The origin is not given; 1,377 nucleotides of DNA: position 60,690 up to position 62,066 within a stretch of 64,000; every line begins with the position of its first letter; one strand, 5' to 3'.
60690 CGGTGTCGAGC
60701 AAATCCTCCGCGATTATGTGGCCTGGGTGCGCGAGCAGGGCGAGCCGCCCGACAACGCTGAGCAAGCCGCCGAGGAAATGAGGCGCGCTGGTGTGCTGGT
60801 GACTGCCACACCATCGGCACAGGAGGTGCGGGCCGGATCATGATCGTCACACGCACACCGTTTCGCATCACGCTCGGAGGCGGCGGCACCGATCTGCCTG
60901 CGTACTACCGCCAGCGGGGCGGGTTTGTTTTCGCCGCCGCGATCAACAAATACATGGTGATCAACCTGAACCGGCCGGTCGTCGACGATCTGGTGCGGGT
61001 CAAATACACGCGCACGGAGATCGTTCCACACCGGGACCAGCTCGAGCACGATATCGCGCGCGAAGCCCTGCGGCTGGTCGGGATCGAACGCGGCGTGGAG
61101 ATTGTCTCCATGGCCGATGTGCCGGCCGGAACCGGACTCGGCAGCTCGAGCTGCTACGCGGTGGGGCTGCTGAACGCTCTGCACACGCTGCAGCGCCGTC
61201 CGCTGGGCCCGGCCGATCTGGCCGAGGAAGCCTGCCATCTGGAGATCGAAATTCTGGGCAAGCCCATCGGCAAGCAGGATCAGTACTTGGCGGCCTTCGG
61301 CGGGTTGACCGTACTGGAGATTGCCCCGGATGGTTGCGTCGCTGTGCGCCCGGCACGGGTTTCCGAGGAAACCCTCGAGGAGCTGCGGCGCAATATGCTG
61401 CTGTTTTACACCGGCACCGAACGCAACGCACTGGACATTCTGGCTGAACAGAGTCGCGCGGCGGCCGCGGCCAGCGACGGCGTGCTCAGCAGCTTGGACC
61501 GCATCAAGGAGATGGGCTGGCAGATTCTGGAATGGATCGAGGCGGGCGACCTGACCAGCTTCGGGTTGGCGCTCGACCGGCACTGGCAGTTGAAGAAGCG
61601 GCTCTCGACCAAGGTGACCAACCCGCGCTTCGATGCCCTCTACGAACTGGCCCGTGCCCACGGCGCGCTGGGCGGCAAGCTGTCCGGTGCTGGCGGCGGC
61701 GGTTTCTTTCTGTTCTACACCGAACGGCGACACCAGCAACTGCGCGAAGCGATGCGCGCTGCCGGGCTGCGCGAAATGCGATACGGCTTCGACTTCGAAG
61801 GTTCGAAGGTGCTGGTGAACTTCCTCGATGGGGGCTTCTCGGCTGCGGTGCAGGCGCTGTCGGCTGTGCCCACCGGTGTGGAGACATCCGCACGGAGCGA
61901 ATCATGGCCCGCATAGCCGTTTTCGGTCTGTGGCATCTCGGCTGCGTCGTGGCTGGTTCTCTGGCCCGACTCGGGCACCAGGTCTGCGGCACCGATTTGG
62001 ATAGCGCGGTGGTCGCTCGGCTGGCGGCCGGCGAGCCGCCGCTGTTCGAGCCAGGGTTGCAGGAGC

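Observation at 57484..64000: Transaldolase-family gene plus HddA/LmbP-like GHMP kinase, SDRs and a UGDH-family protein inside the Wza/Wzc locus: candidate higher-carbon (heptose/octose) nucleotide-sugar branch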

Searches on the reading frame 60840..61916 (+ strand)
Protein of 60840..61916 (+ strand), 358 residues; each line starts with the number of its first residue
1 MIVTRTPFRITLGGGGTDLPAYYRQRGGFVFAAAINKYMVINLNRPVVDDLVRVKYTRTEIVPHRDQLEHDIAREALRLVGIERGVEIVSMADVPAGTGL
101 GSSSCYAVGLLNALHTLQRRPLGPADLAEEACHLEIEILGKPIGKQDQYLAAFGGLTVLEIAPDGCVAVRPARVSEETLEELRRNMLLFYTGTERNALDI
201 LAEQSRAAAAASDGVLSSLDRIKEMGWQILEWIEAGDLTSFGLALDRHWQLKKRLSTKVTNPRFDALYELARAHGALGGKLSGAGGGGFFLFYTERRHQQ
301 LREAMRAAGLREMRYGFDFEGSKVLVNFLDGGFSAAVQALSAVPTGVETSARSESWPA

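Call 3: search_protein_families(library=pfam, proteins=[window:60840-61916:+])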
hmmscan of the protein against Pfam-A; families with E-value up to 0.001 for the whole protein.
window:60840-61916:+ (358 aa): 2 families
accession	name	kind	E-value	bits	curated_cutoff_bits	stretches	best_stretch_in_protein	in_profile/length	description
PF00288.32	GHMP_kinases_N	-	6.5e-14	52.3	22.3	1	78-155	12-87/87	GHMP kinases N terminal domain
PF08544.19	GHMP_kinases_C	-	3.9e-13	50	21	1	233-308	5-82/85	GHMP kinases C terminal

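Call 4: search_protein_families(library=ncbifam, proteins=[window:60840-61916:+])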
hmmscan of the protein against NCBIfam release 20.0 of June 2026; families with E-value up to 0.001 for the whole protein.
window:60840-61916:+ (358 aa): 12 families
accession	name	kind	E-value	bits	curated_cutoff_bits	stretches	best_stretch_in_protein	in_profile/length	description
NF049969.1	GlMnHpPKinHddA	equivalog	6.6e-47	160.6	600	1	2-320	3-331/338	D-glycero-D-manno-heptose 7-phosphate kinase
NF009948.0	PRK13412.1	equivalog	9.7e-35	119.5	721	1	83-292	724-933/974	bifunctional fucokinase/fucose-1-phosphate guanylyltransferase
TIGR00549.1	mevalon_kin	equivalog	3.3e-21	76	163.05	1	32-292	21-275/276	mevalonate kinase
NF003036.0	PRK03926.1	equivalog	1.7e-15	56.9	403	1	83-310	73-284/302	mevalonate kinase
NF003006.0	PRK03817.1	equivalog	9.6e-12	44.5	443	1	3-154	3-156/352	galactokinase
NF002288.1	PRK01212.1-4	equivalog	1.1e-08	34.5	194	1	74-158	64-148/303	homoserine kinase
TIGR00191.1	thrB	equivalog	2.1e-08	33.4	168.25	1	57-136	49-131/304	homoserine kinase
NF003472.0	PRK05101.1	equivalog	2.2e-08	33.5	499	1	27-154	40-181/382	galactokinase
NF003705.0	PRK05322.1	equivalog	2.8e-08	32.9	385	0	80-154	107-181/388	galactokinase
TIGR00131.1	gal_kin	equivalog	1.2e-07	31.1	226.65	1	77-154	102-179/388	galactokinase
NF001816.0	PRK00555.1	equivalog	2.3e-06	26.8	509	0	85-157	91-163/363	galactokinase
TIGR01920.1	Shik_kin_archae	equivalog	8e-05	22.1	126.85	1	64-129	48-113/266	shikimate kinase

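Call 5: find_encoding_contigs(protein=window:60840-61916:+, flank=10000, max_places=6)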
Protein window:60840-61916:+ (358 aa): no gene with exactly this product is on record in the collection.
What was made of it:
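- Tried and rejected: It is not on record (call 5).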

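Call 12: find_homologous_proteins(query=window:60840-61916:+)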
Query window:60840-61916:+ (358 aa): 7967 proteins with E <= 0.001 among 8000 candidates; the best 120 are listed.
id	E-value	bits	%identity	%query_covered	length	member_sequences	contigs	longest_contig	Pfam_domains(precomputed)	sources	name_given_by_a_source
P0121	1.8e-224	762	96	100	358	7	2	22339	PF00288.33,PF08544.19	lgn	-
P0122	6.1e-220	748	94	100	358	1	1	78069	PF00288.33,PF08544.19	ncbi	-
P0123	1.3e-197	674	85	100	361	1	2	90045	PF00288.33,PF08544.19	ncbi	-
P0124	4.4e-197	672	84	100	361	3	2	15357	PF00288.33,PF08544.19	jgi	jgi:D-glycero-alpha-D-manno-heptose-7-phosphate kinase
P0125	2.1e-183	627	82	92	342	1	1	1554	PF00288.33,PF08544.19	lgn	-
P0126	4.0e-167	574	76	92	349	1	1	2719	PF00288.33,PF08544.19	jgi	jgi:D-glycero-alpha-D-manno-heptose-7-phosphate kinase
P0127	4.8e-167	574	76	92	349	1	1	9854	PF00288.33,PF08544.19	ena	-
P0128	6.0e-167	573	76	93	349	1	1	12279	PF00288.33,PF08544.19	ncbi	-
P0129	2.1e-166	572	77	92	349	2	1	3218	PF00288.33,PF08544.19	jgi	jgi:D-glycero-alpha-D-manno-heptose-7-phosphate kinase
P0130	4.3e-166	570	76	92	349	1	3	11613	PF00288.33,PF08544.19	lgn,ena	-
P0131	5.7e-166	570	76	92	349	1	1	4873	PF00288.33,PF08544.19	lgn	-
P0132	1.0e-165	569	75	93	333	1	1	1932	PF00288.33,PF08544.19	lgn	-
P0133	1.8e-165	568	76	93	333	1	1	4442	PF00288.33,PF08544.19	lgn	-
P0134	2.3e-165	568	75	93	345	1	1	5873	PF00288.33,PF08544.19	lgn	-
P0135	4.9e-165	567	76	92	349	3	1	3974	PF00288.33,PF08544.19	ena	-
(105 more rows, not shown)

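Call 13: find_encoding_contigs(protein=P0122, flank=10000, max_places=2)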
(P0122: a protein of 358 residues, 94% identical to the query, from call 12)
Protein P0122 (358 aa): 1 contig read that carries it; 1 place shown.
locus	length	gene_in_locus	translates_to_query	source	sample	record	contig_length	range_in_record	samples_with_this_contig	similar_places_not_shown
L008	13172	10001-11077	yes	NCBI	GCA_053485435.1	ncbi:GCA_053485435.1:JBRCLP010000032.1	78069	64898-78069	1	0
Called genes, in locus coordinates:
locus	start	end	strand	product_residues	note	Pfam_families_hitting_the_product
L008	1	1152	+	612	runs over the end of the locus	PF02574:S-methyl_trans, PF02219:MTHFR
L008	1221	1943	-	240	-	PF19567:CpsB_CapC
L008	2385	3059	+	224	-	-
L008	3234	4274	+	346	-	PF02563:Poly_export, PF10531:SLBB, PF22461:SLBB_2 (weak)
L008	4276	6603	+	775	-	PF02706:Wzz (weak), PF13807:GNVR, PF01656:CbiA, PF10609:ParA, PF13614:AAA_31 (weak)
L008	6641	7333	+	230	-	PF00923:TAL_FSA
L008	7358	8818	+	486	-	PF13727:CoA_binding_3, PF02397:Bac_transf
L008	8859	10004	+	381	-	PF01073:3Beta_HSD, PF01370:Epimerase, PF02719:Polysacc_synt_2 (weak), PF05368:NmrA (weak), PF16363:GDP_Man_Dehyd, PF07993:NAD_binding_4, PF01370:Epimerase, PF16363:GDP_Man_Dehyd, +1 more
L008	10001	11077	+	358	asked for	PF00288:GHMP_kinases_N, PF08544:GHMP_kinases_C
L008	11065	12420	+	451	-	PF03721:UDPG_MGDP_dh_N, PF00984:UDPG_MGDP_dh, PF03720:UDPG_MGDP_dh_C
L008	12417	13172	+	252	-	?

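Call 14: find_encoding_contigs(protein=P0123, flank=10000, max_places=2)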
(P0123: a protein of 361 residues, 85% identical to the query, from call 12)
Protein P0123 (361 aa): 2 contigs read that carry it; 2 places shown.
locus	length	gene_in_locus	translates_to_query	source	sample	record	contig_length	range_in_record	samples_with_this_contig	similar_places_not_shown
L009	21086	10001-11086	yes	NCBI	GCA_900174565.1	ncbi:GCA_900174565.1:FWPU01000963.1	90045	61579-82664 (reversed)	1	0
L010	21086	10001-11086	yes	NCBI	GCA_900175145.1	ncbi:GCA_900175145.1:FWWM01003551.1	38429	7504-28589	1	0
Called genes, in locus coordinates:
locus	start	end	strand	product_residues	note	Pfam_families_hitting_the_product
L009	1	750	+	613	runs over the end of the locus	PF02574:S-methyl_trans, PF02219:MTHFR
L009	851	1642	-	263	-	PF19567:CpsB_CapC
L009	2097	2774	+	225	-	-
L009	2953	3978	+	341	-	PF02563:Poly_export, PF10531:SLBB, PF22461:SLBB_2 (weak)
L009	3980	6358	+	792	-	PF02706:Wzz (faint), PF13807:GNVR, PF01656:CbiA, PF10609:ParA, PF13614:AAA_31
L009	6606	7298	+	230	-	PF00923:TAL_FSA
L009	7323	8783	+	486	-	PF13727:CoA_binding_3, PF02397:Bac_transf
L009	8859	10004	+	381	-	PF01073:3Beta_HSD, PF01370:Epimerase, PF02719:Polysacc_synt_2 (faint), PF13460:NAD_binding_10 (faint), PF16363:GDP_Man_Dehyd, PF07993:NAD_binding_4, PF01370:Epimerase, PF16363:GDP_Man_Dehyd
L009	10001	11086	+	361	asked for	PF00288:GHMP_kinases_N, PF08544:GHMP_kinases_C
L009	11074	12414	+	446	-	PF03721:UDPG_MGDP_dh_N, PF03807:F420_oxidored (faint), PF00984:UDPG_MGDP_dh, PF03720:UDPG_MGDP_dh_C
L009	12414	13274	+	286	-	PF00106:adh_short, PF08659:KR, PF23441:SDR (weak), PF13561:adh_short_C2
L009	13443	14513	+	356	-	PF01408:GFO_IDH_MocA, PF01488:Shikimate_DH (weak), PF03435:Sacchrp_dh_NADP (weak), PF03807:F420_oxidored (weak), PF13241:NAD_binding_7 (weak), PF22725:GFO_IDH_MocA_C3, PF02894:GFO_IDH_MocA_C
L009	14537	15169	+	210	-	PF13580:SIS_2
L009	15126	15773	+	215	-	PF12710:HAD (weak), PF00702:Hydrolase, PF13419:HAD_2 (weak), PF13242:Hydrolase_like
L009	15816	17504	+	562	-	PF03023:MurJ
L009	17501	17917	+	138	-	-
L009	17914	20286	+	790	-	PF13439:Glyco_transf_4, PF20706:GT4-conflict, PF00534:Glycos_transf_1, PF13692:Glyco_trans_1_4, PF13579:Glyco_trans_4_4, PF20706:GT4-conflict, PF00534:Glycos_transf_1, PF13692:Glyco_trans_1_4, +3 more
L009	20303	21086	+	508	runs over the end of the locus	-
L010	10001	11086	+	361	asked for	PF00288:GHMP_kinases_N, PF08544:GHMP_kinases_C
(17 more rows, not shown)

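Call 16: search_solved_structures(query=window:60840-61916:+, show_alignments=2)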
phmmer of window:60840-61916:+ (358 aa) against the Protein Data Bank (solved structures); distinct sequences matched with E-value up to 0.001: 20.
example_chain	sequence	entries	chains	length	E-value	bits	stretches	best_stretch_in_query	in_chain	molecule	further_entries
3k85_A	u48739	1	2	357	6.9e-42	147.1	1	3-306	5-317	D-glycero-D-manno-heptose 1-phosphate kinase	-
4usm_A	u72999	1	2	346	3.3e-40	141.6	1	2-301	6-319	PUTATIVE SUGAR KINASE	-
4usk_A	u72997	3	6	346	6.3e-40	140.7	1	2-301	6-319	PUTATIVE SUGAR KINASE | SUGAR KINASE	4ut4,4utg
4n3o_A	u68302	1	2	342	1.8e-37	132.6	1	2-320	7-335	Putative D-glycero-D-manno-heptose 7-phosphate kinase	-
9iip_A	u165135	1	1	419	4.3e-21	78.8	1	81-293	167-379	L-fucokinase/L-fucose-1-P guanylyltransferase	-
5yys_A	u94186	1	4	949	6.2e-20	75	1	81-293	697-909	L-fucokinase, L-fucose-1-P guanylyltransferase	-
9iit_A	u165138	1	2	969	6.6e-20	74.9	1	81-293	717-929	L-fucokinase/L-fucose-1-P guanylyltransferase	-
6mde_A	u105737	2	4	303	2.3e-12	50.1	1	84-309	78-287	Mevalonate kinase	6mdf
4hac_A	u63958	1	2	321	2.9e-12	49.8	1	84-309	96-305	Mevalonate kinase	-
1s4e_A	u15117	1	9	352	2.8e-10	43.2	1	91-207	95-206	Galactokinase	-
8teb_A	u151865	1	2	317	9.3e-09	38.2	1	84-309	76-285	Mevalonate kinase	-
1vis_A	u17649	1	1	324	1.5e-08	37.5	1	84-306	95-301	Mevalonate kinase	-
1kkh_A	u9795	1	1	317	1.8e-08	37.3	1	84-305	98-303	Mevalonate Kinase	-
2cz9_A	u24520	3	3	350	1.1e-07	34.7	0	92-155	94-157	Probable galactokinase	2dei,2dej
4p52_A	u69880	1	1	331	3.8e-06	29.6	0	76-134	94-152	Homoserine kinase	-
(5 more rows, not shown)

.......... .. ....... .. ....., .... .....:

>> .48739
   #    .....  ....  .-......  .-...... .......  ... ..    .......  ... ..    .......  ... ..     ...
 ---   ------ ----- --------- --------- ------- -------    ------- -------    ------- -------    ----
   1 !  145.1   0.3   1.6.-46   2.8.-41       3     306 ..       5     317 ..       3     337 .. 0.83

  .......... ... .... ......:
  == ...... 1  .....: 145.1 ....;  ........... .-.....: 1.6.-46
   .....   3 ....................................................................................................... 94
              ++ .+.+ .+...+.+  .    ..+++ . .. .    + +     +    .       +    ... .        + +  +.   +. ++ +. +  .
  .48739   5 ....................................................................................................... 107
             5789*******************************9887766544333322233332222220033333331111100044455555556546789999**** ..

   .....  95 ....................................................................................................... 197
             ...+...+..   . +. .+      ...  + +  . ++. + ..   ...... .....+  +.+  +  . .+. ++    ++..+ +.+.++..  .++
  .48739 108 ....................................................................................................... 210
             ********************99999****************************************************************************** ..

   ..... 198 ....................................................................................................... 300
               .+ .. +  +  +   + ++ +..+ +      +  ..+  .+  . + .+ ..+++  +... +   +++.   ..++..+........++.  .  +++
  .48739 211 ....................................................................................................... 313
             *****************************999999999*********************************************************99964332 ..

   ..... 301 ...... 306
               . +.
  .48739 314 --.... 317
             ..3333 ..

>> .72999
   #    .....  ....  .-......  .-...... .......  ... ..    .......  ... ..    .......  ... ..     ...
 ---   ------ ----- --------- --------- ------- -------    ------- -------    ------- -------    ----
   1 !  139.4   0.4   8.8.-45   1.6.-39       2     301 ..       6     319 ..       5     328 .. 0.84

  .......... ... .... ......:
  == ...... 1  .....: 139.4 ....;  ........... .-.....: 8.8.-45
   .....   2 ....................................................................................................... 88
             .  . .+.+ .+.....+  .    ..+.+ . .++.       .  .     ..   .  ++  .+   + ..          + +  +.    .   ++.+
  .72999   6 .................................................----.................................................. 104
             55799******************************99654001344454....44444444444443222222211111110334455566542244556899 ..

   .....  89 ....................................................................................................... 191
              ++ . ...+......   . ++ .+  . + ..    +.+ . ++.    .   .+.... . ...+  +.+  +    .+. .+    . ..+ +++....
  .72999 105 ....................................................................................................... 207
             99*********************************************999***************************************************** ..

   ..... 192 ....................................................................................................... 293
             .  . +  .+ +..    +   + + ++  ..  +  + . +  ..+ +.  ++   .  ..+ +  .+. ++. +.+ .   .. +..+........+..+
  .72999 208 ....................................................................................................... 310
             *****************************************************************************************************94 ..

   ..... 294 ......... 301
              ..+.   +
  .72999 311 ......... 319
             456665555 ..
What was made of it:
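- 60840..61916 (+): GHMP sugar-phosphate 1-kinase of the HddA/LmbP type. PDB heptose kinases score E = 7e-42 to 2e-38, against 3e-10 for galactokinase (call 16).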

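Call 28: search_protein_families(library=ncbifam, proteins=[L009:15816-17504:+, L009:17501-17917:+, L009:17914-20286:+], max_evalue=0.00001)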
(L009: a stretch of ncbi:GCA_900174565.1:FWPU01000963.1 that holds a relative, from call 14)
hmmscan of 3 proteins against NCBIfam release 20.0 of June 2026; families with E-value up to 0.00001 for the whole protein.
L009:15816-17504:+ (562 aa): 1 family
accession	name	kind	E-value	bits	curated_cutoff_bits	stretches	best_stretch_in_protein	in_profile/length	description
TIGR01695.1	murJ_mviN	equivalog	1.6e-38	132.7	235.55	1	32-539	14-503/506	murein biosynthesis integral membrane protein MurJ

L009:17501-17917:+ (138 aa): 0 families

L009:17914-20286:+ (790 aa): 43 families (the best 25 are shown)
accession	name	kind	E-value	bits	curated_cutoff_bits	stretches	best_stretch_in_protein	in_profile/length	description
NF041876.1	EPS_EpsE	equivalog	4.3e-43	148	400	2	592-767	185-378/389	exopolysaccharide biosynthesis GT4 family glycosyltransferase EpsE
TIGR03449.1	mycothiol_MshA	equivalog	7.4e-40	137.1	462.5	2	185-360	221-404/406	D-inositol-3-phosphate glycosyltransferase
TIGR03088.1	stp2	hypoth_equivalog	9e-37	127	409.05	2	587-777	154-366/374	TIGR03088 family PEP-CTERM/XrtA system glycosyltransferase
TIGR02149.1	glgA_Coryne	subfamily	7.9e-34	117.4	302.4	2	185-360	205-391/391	glycogen synthase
TIGR03999.1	thiol_BshA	equivalog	3.6e-33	115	273.7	2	221-360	235-374/375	N-acetyl-alpha-D-glucosaminyl L-malate synthase BshA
NF053787.1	GlcN_PG_synth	equivalog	1.6e-26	93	480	2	571-777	144-352/361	N-acetylglucosaminyl phosphatidylglycerol synthase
TIGR04063.1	stp3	hypoth_equivalog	3.4e-26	92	442.05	2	124-360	146-396/397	TIGR04063 family PEP-CTERM/XrtA system glycosyltransferase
TIGR04047.1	MSMEG_0565_glyc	hypoth_equivalog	6.7e-26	91.2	259.85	2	567-775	135-365/373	MSMEG_0565 family glycosyltransferase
TIGR04157.1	glyco_rSAM_CFB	subfamily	7.4e-25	87.8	400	2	572-779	171-404/406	TIGR04157 family glycosyltransferase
NF038298.1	EPS_HpsO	equivalog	1.4e-23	83.3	575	1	188-359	205-387/388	hormogonium polysaccharide biosynthesis glycosyltransferase HpsO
TIGR04005.1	wcaL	equivalog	1.2e-22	80.4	537.6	1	572-782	176-404/406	colanic acid biosynthesis glycosyltransferase WcaL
TIGR04348.1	TIGR04348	equivalog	1.3e-21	77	300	2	612-781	132-308/310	selenoneine biosynthesis selenosugar synthase SenB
NF041010.1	glycosy_Agl16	equivalog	5.8e-21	74.7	575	2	571-780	134-347/352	glycosylation protein Agl16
NF047684.1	TeichurnBiosyTuaC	equivalog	2.1e-20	73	550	2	173-360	207-390/391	teichuronic acid biosynthesis protein TuaC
NF007640.0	PRK10307.1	subfamily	5.2e-20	71.7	276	1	572-767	173-389/411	WcaI family glycosyltransferase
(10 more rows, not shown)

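Call 48: find_related_loci(query=A3, collection=metagenome_contigs, flank=10000)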
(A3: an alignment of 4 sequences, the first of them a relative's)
Query A3 (210 aa) in metagenome_contigs; peptide patterns used: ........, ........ (x = any residue, [..] = any of these).
600 stretches matched a pattern (row limit reached: there are more); 505 encode a relative of the query (tblastn E <= 1e-3); the best 80 are kept; 80 distinct loci.
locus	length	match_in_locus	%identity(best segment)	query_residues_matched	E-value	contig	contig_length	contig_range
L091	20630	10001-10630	100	1-210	2e-141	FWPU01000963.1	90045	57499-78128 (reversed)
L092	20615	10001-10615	85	1-205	4e-115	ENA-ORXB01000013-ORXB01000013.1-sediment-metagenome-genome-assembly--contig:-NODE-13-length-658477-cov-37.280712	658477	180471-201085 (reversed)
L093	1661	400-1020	73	1-206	2e-110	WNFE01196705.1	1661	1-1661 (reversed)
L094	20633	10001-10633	70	1-209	9e-103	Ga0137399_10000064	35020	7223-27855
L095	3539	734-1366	70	1-209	5e-104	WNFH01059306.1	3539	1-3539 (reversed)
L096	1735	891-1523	70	1-209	2e-108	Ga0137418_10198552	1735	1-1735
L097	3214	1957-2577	72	1-206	4e-104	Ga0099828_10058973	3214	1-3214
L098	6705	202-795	73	1-198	8e-102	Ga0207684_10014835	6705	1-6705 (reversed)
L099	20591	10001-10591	71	1-197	5e-101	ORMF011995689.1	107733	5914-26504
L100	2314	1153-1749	72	1-199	3e-104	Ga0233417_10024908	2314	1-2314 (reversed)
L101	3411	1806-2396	73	1-197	4e-101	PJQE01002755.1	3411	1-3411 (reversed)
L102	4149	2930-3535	71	1-202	1e-99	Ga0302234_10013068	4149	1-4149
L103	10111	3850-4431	72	1-194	2e-98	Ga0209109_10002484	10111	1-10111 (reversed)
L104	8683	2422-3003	71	1-194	2e-97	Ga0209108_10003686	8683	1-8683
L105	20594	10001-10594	73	1-198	3e-102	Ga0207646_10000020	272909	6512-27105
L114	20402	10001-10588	57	1-196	3e-77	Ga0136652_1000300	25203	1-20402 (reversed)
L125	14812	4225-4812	55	1-196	2e-73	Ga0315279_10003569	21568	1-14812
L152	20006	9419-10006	51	3-196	2e-66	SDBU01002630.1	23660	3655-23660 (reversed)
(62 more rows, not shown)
